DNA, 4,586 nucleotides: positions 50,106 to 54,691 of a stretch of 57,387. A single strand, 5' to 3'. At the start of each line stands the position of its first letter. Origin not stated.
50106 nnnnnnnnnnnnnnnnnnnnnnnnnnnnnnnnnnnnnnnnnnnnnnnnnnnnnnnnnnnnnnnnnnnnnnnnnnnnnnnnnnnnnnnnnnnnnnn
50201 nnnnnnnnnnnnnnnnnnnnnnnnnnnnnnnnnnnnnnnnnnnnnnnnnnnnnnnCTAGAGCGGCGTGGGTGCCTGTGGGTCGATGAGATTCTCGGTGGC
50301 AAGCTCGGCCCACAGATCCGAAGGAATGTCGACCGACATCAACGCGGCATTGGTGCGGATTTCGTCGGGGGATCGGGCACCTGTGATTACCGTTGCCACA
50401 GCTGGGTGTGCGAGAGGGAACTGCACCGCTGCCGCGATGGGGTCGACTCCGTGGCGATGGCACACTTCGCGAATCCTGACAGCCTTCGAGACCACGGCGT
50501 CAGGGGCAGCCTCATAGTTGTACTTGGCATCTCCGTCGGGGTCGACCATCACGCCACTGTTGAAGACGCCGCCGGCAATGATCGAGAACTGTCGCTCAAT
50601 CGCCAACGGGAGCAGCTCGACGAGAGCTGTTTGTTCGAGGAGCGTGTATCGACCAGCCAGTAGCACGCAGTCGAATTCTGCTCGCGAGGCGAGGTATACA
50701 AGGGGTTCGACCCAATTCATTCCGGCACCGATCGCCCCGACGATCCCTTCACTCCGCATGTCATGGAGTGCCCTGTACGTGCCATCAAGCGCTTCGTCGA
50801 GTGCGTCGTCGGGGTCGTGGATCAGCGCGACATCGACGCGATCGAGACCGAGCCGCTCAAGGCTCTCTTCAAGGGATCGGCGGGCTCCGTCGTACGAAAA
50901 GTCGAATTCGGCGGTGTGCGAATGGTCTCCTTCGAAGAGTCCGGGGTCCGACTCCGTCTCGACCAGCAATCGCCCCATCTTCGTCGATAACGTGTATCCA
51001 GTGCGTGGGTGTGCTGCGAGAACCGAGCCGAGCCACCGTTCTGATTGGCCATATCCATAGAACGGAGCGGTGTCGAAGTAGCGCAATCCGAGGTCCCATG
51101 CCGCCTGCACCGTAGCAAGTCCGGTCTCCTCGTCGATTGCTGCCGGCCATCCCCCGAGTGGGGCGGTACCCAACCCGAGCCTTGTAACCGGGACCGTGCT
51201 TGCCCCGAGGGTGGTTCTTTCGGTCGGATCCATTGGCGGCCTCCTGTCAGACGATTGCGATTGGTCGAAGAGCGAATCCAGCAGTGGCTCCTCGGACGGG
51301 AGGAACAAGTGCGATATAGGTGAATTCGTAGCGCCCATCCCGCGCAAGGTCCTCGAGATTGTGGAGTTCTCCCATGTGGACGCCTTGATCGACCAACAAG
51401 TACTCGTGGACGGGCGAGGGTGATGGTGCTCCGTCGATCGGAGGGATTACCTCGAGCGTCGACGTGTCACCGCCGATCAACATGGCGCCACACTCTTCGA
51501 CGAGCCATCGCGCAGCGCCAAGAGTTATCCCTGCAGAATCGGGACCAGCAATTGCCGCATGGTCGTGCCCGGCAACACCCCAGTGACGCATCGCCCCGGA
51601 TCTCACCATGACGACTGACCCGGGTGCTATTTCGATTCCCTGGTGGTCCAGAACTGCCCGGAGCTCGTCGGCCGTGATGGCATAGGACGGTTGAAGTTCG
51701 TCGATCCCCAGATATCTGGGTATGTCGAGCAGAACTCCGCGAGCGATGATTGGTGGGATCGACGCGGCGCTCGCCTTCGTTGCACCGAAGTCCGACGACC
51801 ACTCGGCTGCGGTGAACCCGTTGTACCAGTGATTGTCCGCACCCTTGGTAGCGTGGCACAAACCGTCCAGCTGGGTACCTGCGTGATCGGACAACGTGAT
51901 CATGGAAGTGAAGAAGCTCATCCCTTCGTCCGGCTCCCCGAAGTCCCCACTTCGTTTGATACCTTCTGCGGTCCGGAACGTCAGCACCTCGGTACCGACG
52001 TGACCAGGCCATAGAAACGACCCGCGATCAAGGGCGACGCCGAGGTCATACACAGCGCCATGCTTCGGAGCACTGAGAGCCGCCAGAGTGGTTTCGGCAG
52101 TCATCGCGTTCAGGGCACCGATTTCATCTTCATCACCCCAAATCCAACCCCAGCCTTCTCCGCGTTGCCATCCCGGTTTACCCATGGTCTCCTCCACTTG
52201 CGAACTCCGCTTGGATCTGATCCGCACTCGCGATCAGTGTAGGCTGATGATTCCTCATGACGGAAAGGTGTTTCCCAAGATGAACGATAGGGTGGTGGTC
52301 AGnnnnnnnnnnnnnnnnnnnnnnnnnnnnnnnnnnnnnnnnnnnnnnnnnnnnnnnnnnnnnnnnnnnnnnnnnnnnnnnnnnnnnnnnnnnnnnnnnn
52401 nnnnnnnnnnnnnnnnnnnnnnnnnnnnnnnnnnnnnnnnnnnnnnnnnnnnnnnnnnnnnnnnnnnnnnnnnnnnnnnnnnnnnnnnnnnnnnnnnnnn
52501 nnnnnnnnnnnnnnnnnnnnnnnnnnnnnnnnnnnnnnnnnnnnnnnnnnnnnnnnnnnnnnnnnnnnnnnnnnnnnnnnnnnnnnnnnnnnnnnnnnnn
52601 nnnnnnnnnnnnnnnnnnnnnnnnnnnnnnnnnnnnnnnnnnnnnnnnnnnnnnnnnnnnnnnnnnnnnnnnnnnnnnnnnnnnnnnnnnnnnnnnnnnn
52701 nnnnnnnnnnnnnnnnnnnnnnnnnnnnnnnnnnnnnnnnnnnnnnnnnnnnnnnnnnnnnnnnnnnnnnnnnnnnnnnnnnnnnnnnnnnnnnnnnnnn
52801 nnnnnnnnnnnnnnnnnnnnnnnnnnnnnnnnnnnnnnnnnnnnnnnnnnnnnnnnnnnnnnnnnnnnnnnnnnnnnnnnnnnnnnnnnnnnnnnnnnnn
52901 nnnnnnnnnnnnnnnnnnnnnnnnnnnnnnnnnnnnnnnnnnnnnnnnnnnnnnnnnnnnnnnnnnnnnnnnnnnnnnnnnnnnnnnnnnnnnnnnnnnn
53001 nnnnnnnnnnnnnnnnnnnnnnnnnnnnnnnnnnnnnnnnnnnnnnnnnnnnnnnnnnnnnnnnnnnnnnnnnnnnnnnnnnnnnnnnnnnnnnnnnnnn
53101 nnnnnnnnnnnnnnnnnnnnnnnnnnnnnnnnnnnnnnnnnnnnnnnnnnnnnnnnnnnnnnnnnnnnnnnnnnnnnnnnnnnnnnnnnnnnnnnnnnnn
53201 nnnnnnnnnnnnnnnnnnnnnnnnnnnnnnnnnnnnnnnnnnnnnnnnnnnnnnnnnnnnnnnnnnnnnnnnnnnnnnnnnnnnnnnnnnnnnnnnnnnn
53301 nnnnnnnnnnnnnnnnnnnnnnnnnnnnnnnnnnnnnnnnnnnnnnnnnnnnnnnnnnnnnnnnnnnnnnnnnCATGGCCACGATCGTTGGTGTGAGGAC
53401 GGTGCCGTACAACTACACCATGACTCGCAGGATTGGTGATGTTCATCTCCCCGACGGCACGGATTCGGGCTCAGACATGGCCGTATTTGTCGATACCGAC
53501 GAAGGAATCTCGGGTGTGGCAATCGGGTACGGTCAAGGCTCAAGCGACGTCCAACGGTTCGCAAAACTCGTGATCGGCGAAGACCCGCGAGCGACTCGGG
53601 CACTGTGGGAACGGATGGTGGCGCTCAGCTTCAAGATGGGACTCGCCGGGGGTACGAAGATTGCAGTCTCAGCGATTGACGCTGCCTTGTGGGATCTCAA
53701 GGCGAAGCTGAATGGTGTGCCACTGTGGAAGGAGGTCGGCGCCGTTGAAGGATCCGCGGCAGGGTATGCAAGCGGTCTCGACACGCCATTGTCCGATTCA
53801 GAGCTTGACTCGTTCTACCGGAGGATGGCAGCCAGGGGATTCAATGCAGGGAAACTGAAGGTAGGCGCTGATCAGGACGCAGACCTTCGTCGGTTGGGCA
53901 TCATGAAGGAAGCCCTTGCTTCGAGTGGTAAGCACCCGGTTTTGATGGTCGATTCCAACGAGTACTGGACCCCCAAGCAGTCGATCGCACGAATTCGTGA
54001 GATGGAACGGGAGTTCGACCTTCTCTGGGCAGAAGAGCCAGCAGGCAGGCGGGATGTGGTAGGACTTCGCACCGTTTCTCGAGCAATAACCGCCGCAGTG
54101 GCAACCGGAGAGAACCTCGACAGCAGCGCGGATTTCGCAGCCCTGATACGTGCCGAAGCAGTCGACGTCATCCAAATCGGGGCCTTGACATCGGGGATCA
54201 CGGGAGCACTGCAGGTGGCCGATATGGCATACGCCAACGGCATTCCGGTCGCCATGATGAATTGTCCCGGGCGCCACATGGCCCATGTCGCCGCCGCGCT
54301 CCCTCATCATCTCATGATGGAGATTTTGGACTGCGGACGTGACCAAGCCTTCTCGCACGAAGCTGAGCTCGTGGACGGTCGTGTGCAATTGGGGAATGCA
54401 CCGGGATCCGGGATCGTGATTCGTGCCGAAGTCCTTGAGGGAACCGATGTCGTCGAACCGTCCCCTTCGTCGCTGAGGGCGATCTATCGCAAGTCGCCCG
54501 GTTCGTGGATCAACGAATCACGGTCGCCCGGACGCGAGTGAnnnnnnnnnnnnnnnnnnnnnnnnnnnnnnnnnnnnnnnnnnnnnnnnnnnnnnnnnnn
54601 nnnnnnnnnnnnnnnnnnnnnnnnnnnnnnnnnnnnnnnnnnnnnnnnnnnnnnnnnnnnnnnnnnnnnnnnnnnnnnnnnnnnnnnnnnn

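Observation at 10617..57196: ~47-kb IclR-headed cytoplasmic glycan catabolism island combining 4 unknown paralogs, 3 GH172, 3 enolase-superfamily dehydratases and an Opp-type importer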

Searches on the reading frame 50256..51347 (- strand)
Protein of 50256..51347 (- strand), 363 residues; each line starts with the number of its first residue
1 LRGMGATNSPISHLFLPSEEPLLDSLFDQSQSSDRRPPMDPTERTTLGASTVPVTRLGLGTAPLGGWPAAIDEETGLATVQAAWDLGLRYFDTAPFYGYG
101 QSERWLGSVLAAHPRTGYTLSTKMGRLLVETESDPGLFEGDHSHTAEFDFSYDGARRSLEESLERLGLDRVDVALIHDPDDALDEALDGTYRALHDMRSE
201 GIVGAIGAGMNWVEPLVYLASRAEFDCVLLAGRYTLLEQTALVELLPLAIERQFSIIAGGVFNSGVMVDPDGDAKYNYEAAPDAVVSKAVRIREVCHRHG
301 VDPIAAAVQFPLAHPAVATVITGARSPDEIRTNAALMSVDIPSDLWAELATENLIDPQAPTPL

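Call 6: search_protein_families(library=pfam, proteins=[window:50256-51347:-])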
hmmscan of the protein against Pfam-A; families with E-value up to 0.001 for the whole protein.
window:50256-51347:- (363 aa): 1 family
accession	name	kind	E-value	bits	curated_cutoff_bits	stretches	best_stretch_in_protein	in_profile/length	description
PF00248.27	Aldo_ket_red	-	7.2e-46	157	24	1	56-349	1-286/291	Aldo/keto reductase family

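Call 24: search_protein_families(library=ncbifam, proteins=[window:50256-51347:-], max_evalue=0.00001)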
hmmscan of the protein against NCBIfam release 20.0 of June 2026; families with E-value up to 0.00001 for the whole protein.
window:50256-51347:- (363 aa): 7 families
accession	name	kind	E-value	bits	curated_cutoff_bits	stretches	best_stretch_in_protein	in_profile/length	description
NF049922.1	MethglyxlRedYdjG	equivalog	7.4e-24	84.3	550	1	45-342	4-310/326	NADH-dependent methylglyoxal reductase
NF011432.0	PRK14863.1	equivalog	4.9e-12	46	244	1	153-353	86-281/292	bifunctional regulator KidO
TIGR01293.1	Kv_beta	subfamily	1.8e-09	37.1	365.4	1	46-183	5-128/319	voltage-dependent potassium channel subunit beta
NF007695.0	PRK10376.1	subfamily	1.7e-08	33.9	280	1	46-208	9-164/290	oxidoreductase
NF008598.0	PRK11565.1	equivalog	5.6e-08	32.2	425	0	154-209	84-138/275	2,5-didehydrogluconate reductase DkgA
NF008377.0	PRK11172.1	equivalog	3.6e-07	29.7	327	0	150-208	70-128/267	2,5-didehydrogluconate reductase DkgB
NF007912.0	PRK10625.1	equivalog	3.2e-06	26.8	415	0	292-349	277-334/346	NADP(H)-dependent aldo-keto reductase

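Call 55: search_solved_structures(query=window:50256-51233:-, max_evalue=1e-30)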
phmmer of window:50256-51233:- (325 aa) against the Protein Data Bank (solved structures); distinct sequences matched with E-value up to 1e-30: 0.

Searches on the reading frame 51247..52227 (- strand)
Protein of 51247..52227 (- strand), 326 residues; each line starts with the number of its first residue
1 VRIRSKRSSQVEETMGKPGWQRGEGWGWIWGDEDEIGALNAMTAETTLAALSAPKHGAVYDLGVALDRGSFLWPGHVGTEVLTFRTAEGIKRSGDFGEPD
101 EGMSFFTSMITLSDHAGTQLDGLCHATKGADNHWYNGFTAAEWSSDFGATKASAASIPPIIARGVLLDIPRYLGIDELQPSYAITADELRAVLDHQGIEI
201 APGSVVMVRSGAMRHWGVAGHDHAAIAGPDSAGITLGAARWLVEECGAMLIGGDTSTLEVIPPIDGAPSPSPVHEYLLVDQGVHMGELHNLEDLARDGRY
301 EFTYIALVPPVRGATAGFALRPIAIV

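Call 7: search_protein_families(library=pfam, proteins=[window:51247-52227:-])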
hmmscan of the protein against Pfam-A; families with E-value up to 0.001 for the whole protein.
window:51247-52227:- (326 aa): 1 family
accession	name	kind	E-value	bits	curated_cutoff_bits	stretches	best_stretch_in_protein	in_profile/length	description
PF04199.19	Cyclase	-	2.7e-21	76.7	23.1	1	60-259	1-141/142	Putative cyclase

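Call 24: search_protein_families(library=ncbifam, proteins=[window:51247-52227:-], max_evalue=0.00001)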
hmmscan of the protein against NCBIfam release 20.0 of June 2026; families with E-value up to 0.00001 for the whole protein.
window:51247-52227:- (326 aa): 0 families

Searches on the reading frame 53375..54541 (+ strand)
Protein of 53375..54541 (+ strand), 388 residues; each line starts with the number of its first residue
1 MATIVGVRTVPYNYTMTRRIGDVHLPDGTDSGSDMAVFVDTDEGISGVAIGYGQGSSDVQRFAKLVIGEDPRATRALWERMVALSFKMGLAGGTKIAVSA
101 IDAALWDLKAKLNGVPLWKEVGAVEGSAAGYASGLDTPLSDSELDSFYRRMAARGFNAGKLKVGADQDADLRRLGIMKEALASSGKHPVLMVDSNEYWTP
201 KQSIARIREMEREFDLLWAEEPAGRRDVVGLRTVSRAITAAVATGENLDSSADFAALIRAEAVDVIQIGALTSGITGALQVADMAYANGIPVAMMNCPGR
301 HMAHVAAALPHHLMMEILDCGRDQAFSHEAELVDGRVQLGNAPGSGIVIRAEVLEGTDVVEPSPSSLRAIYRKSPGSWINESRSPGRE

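Call 7: search_protein_families(library=pfam, proteins=[window:53375-54541:+])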
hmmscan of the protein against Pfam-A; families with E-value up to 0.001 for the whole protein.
window:53375-54541:+ (388 aa): 2 families
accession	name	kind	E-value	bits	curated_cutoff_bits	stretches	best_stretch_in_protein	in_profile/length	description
PF13378.12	MR_MLE_C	-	6.2e-43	147.5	29.4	1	149-352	7-218/219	Enolase C-terminal domain-like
PF02746.21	MR_MLE_N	-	9.1e-10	39.2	22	1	37-120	31-115/117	Mandelate racemase / muconate lactonizing enzyme, N-terminal domain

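Call 24: search_protein_families(library=ncbifam, proteins=[window:53375-54541:+], max_evalue=0.00001)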
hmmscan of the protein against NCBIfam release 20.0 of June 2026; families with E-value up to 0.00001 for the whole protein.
window:53375-54541:+ (388 aa): 14 families
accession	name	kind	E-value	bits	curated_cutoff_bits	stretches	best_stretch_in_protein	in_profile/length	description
NF047820.1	TalGalacDh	equivalog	1.3e-45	156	500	1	38-352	42-359/371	L-talarate/galactarate dehydratase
NF040866.1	AraD_Arch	equivalog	7.6e-26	91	650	1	62-355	68-367/372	arabinonate dehydratase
NF043051.1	ManoateDhtManD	equivalog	2.9e-20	72.5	550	2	176-352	194-378/403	D-mannonate dehydratase ManD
NF011654.0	PRK15072.1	subfamily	2.1e-19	69.7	430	2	178-351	197-378/404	D-galactonate dehydratase family protein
NF043002.1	HProlDhtase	equivalog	4.1e-19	68.6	500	1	38-355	37-360/366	cis-3-hydroxy-L-proline dehydratase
NF010624.0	PRK14017.1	equivalog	4.5e-19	68.8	311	1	39-303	20-292/382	galactonate dehydratase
NF040790.2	glucon_galact_dh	equivalog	7.3e-19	67.8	750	1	59-359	55-371/390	bifunctional D-gluconate/D-galactonate dehydratase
NF041118.1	A_G_epim_Thtga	equivalog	7.6e-18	64.7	500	1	150-297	148-291/341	L-Ala-D/L-Glu epimerase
TIGR02534.1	mucon_cyclo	subfamily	3.1e-16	59.4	334.95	1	90-292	92-292/368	muconate/chloromuconate family cycloisomerase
NF011968.0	PRK15440.1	equivalog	4.2e-15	55.5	393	1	35-291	60-315/395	L-rhamnonate dehydratase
NF042940.1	racemase_DgcA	equivalog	9.7e-14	51.3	400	1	97-303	84-277/323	N-acetyl-D-Glu racemase DgcA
TIGR01928.1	menC_lowGC_arch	equivalog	1.2e-13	50.8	200.65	1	93-292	87-278/325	o-succinylbenzoate synthase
NF002782.0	PRK02901.1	equivalog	8.5e-09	34.8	288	1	154-292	101-236/328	o-succinylbenzoate synthase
NF011708.0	PRK15129.1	equivalog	7.1e-08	31.8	343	1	97-319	87-297/321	L-Ala-D/L-Glu epimerase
